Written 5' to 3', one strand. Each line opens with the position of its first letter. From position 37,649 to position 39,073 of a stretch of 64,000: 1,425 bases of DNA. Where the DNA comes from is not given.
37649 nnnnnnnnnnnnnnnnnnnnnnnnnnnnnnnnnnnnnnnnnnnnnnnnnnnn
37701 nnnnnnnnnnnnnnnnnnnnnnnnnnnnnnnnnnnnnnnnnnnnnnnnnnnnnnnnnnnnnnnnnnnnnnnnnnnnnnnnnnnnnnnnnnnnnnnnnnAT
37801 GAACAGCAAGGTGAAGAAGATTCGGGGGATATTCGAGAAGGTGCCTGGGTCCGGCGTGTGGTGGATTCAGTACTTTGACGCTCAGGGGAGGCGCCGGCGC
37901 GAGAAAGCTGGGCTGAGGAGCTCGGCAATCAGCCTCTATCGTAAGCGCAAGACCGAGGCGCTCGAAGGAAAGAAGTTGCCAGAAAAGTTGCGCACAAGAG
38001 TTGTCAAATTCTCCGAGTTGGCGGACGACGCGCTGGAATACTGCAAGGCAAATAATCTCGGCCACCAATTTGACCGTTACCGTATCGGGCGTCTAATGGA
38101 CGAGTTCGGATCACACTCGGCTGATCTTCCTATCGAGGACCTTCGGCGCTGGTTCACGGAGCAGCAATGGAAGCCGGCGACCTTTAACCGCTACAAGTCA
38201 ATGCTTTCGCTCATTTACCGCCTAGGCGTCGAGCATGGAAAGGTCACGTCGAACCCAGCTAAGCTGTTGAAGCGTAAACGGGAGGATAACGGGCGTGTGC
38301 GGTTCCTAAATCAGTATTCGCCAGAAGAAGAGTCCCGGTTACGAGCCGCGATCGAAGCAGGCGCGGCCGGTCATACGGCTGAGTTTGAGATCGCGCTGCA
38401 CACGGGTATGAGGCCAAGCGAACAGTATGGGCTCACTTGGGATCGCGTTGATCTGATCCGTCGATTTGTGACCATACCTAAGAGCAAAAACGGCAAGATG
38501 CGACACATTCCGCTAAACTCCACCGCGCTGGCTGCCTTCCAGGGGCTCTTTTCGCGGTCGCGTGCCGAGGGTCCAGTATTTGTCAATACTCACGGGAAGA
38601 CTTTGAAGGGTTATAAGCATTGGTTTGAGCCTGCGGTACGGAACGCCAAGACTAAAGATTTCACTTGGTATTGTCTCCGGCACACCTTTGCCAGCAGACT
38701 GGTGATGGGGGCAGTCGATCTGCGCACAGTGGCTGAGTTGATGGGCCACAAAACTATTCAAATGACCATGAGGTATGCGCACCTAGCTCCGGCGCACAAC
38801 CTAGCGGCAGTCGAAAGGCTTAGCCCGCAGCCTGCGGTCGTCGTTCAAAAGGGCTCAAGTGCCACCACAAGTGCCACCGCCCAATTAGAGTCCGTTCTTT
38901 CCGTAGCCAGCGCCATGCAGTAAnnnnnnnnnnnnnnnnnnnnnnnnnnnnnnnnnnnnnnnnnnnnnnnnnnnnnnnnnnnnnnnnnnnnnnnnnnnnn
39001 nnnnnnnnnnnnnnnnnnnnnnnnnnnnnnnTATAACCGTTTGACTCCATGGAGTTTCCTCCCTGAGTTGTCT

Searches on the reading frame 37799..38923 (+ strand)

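Call 4: search_protein_families(library=pfam, proteins=[window:37799-38923:+], max_evalue=0.1)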
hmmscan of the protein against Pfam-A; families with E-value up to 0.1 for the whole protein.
window:37799-38923:+ (374 aa): 1 family
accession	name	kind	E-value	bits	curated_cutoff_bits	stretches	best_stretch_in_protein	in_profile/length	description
PF00589.27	Phage_integrase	-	1.9e-29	103.1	27.1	1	176-332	6-171/172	Phage integrase family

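Call 5: search_protein_families(library=ncbifam, proteins=[window:37799-38923:+], max_evalue=0.1)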
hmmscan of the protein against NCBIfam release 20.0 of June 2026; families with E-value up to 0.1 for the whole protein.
window:37799-38923:+ (374 aa): 12 families
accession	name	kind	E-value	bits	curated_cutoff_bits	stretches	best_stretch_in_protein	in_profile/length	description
TIGR02224.1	recomb_XerC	equivalog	2.9e-24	85.9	335.15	1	106-334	40-282/295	tyrosine recombinase XerC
TIGR02225.1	recomb_XerD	equivalog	1.9e-20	73.4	329.6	1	112-333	46-278/290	site-specific tyrosine recombinase XerD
NF040815.2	recomb_XerA_Arch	equivalog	4.8e-19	68.9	220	1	111-330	39-255/263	site-specific tyrosine recombinase/integron integrase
NF001399.0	PRK00283.1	subfamily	1.4e-18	67.2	279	1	112-334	56-288/300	tyrosine recombinase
TIGR02249.1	integrase_gron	subfamily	3.2e-12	46.5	265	1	278-336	248-307/315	integron integrase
NF002331.0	PRK01287.1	subfamily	3.6e-12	45.9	371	1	192-357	164-338/365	site-specific tyrosine recombinase XerC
NF011946.0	PRK15417.1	equivalog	6.3e-09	35.4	435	1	270-340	255-326/337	integron integrase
NF003462.0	PRK05084.1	equivalog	1.2e-08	34.1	267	1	288-342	303-357/360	tyrosine recombinase XerS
NF007371.0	PRK09871.1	subfamily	3e-05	23.6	222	1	183-331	17-176/198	tyrosine-type DNA invertase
NF007370.0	PRK09870.1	subfamily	0.0069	16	221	1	161-327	4-177/200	tyrosine-type DNA invertase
NF047926.1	integrase_GmtZ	equivalog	0.0072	14.3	600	1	276-334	416-475/784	gamma-mobile-trio integrase GmtZ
TIGR01322.1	scrB_fam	subfamily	0.046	12.4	356.4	1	124-200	294-373/447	sucrose-6-phosphate hydrolase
